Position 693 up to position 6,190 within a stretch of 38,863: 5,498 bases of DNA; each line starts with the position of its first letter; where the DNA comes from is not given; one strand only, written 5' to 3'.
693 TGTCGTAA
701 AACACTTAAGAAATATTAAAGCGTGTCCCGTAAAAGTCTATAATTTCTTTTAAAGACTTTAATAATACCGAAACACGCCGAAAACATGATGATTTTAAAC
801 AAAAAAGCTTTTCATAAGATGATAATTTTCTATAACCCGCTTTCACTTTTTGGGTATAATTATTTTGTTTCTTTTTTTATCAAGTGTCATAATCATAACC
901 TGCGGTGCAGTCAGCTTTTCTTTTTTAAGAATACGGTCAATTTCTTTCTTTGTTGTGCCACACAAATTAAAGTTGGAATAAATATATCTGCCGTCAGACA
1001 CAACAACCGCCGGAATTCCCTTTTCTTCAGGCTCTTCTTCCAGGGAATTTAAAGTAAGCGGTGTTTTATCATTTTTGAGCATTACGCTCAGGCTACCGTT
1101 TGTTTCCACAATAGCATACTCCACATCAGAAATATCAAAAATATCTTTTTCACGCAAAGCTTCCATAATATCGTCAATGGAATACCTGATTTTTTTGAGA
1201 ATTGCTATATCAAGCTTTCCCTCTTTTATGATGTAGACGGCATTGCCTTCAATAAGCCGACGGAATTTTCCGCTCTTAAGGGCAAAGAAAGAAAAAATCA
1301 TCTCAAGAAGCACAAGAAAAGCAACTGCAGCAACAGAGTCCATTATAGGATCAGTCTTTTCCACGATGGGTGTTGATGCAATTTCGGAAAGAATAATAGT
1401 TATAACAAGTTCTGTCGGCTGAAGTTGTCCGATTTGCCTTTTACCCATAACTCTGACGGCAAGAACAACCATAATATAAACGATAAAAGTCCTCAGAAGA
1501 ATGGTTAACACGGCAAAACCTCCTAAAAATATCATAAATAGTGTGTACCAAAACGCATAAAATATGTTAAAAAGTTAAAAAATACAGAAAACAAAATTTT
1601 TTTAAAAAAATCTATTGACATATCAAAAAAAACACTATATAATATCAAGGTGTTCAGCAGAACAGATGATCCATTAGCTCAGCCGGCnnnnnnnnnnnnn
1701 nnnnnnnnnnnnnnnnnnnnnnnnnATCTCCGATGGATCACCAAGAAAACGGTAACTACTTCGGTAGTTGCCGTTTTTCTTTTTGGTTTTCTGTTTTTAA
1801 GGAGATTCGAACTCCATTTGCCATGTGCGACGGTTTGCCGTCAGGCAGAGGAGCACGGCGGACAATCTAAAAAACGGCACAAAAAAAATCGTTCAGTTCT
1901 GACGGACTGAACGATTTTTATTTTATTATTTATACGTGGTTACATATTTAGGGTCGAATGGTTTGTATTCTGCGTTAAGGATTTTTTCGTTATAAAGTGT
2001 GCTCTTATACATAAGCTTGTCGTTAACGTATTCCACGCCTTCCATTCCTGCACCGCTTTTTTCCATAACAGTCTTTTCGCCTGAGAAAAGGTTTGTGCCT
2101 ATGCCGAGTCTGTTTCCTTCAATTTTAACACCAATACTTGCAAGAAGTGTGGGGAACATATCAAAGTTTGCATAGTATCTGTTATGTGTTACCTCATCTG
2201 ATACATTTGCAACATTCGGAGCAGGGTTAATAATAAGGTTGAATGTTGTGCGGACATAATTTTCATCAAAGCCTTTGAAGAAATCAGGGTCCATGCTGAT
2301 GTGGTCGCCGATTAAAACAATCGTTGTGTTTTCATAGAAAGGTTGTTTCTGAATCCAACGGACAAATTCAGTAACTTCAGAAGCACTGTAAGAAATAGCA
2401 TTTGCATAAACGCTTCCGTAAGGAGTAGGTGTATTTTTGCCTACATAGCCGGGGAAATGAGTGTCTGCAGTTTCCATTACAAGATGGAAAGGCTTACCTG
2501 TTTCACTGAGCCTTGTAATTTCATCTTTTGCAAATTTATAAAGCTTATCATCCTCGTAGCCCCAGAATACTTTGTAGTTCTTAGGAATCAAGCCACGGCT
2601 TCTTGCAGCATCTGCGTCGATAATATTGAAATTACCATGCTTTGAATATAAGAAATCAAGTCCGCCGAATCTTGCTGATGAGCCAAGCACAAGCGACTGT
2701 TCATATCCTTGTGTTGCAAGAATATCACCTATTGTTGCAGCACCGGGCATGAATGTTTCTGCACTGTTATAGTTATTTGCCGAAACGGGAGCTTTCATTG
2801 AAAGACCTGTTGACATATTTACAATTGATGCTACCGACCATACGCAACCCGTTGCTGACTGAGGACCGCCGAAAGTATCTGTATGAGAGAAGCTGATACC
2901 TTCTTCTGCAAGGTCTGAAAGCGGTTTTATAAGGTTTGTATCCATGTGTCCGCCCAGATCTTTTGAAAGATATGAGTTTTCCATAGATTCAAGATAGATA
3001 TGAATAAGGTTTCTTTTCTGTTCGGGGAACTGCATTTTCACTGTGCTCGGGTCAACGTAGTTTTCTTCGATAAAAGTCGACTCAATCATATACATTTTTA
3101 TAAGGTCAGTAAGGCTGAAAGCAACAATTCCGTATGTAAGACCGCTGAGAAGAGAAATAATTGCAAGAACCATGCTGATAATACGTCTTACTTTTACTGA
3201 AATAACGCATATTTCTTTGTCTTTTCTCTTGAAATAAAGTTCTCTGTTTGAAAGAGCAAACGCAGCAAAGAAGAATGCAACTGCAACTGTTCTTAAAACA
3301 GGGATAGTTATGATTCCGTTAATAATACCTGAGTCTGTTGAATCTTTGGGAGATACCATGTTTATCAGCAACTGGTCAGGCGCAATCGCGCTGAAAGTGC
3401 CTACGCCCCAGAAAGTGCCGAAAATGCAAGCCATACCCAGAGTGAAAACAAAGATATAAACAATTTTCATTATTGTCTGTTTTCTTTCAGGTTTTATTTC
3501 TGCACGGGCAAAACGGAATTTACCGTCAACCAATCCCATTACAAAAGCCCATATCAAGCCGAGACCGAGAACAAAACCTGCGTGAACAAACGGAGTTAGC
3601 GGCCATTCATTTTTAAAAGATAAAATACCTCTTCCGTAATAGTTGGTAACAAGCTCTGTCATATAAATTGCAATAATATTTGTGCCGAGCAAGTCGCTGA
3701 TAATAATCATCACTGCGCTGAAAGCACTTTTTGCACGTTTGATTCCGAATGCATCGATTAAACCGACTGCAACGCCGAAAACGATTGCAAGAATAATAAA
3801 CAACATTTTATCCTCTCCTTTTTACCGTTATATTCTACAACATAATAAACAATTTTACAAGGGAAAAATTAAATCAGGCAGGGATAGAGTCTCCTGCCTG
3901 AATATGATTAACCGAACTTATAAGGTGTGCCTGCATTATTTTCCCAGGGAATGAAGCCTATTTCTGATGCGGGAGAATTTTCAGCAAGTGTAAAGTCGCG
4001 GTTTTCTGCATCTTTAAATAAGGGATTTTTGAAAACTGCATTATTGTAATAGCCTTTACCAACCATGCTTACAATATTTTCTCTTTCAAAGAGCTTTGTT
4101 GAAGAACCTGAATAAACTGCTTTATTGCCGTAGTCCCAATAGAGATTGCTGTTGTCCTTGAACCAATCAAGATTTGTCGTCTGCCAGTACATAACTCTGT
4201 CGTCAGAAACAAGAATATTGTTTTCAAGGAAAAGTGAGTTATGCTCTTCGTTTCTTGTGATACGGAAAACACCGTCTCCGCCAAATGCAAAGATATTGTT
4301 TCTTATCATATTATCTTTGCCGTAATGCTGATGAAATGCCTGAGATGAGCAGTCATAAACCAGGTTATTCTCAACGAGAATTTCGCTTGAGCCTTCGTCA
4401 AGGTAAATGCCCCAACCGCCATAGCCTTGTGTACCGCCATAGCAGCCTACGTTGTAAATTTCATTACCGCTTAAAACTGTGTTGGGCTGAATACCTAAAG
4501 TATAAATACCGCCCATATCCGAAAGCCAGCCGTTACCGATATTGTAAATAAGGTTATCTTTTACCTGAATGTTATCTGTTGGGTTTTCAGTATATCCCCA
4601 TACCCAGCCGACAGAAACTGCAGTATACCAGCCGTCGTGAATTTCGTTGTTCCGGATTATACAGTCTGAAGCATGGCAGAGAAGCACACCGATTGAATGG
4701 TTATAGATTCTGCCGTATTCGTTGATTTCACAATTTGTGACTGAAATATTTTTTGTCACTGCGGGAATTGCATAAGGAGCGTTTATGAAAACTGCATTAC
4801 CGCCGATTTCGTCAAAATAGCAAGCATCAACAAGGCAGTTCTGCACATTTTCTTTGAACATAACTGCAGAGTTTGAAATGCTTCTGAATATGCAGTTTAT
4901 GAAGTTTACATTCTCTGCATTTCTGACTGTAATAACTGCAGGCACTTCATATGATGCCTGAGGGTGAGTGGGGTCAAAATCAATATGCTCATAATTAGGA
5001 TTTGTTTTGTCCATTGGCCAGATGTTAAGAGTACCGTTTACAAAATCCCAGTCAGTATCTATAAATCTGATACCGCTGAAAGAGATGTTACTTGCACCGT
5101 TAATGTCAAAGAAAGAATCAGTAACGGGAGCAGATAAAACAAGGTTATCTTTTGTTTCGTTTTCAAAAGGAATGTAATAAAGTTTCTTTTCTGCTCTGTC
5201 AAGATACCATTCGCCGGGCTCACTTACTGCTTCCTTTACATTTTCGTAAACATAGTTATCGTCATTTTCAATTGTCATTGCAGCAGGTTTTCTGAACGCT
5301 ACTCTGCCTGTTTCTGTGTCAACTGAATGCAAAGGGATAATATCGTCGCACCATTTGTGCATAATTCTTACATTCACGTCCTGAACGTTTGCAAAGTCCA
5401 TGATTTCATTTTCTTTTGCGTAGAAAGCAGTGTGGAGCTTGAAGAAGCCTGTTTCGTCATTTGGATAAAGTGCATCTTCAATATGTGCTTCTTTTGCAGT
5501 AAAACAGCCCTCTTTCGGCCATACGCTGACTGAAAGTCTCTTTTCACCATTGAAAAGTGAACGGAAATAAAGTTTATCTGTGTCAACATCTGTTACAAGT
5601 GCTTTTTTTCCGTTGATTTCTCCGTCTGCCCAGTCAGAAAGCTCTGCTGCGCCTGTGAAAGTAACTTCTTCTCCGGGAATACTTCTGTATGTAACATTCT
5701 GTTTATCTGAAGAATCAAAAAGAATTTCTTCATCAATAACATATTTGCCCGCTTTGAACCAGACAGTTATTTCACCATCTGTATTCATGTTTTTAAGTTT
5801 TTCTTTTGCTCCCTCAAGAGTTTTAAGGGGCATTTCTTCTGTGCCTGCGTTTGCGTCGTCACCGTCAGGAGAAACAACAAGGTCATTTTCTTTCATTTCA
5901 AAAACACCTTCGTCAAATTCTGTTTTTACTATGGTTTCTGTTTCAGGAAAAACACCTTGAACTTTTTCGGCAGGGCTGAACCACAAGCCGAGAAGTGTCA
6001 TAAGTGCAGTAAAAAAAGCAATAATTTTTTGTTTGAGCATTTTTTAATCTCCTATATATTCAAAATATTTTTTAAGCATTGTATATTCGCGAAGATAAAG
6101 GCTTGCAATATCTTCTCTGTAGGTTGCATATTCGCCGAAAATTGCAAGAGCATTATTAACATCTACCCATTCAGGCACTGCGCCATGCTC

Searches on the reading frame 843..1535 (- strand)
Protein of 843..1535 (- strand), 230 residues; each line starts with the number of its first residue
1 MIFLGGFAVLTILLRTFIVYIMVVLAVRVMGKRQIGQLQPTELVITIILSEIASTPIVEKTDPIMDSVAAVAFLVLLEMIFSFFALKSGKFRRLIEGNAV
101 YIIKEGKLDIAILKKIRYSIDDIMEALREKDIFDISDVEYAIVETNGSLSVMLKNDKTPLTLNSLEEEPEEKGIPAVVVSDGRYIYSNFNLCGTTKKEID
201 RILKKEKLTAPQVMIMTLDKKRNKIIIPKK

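Call 109: search_protein_families(library=pfam, proteins=[window:843-1535:-], max_evalue=0.001)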
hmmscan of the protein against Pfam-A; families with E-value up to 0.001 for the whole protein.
window:843-1535:- (230 aa): 2 families
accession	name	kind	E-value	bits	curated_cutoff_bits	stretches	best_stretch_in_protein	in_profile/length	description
PF04239.17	DUF421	-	2e-35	121.5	23.6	1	86-218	1-128/129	YetF C-terminal domain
PF20730.2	YetF_N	-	0.00017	21.8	26.5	1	10-83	2-75/76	YetF N-terminal transmembrane domain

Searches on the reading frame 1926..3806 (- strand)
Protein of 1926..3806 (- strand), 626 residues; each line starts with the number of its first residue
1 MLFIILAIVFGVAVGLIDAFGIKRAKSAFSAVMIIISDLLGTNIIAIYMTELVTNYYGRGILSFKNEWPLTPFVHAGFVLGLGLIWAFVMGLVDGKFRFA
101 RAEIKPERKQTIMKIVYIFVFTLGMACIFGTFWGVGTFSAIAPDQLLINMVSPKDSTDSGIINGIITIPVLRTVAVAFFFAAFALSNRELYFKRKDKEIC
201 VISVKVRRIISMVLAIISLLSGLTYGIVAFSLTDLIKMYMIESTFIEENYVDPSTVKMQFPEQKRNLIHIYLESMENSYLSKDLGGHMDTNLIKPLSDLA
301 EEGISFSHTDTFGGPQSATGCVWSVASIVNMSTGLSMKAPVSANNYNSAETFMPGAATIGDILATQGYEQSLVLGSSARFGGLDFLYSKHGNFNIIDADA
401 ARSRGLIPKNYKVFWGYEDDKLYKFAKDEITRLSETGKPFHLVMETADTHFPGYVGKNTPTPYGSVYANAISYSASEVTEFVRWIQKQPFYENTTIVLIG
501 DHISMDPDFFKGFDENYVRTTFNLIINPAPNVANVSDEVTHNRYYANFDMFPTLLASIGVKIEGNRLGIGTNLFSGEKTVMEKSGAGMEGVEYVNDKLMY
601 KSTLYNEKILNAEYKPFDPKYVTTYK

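Call 109: search_protein_families(library=pfam, proteins=[window:1926-3806:-], max_evalue=0.001)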
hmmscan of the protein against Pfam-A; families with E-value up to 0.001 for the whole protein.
window:1926-3806:- (626 aa): 1 family
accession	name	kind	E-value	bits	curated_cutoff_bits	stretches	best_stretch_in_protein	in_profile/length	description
PF00884.28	Sulfatase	-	3.4e-20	73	25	1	265-559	1-300/301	Sulfatase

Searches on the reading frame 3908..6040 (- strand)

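Call 109: search_protein_families(library=pfam, proteins=[window:3908-6040:-], max_evalue=0.001)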
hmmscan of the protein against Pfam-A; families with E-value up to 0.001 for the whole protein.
window:3908-6040:- (710 aa): 2 families
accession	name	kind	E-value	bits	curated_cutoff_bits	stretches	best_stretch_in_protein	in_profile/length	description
PF13229.12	Beta_helix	-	2.4e-13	50.4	25.9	2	509-612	46-136/158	Right handed beta helix region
PF21231.2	GH141_M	-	1.4e-05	25.4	27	1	252-291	116-155/156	GH141 insertion domain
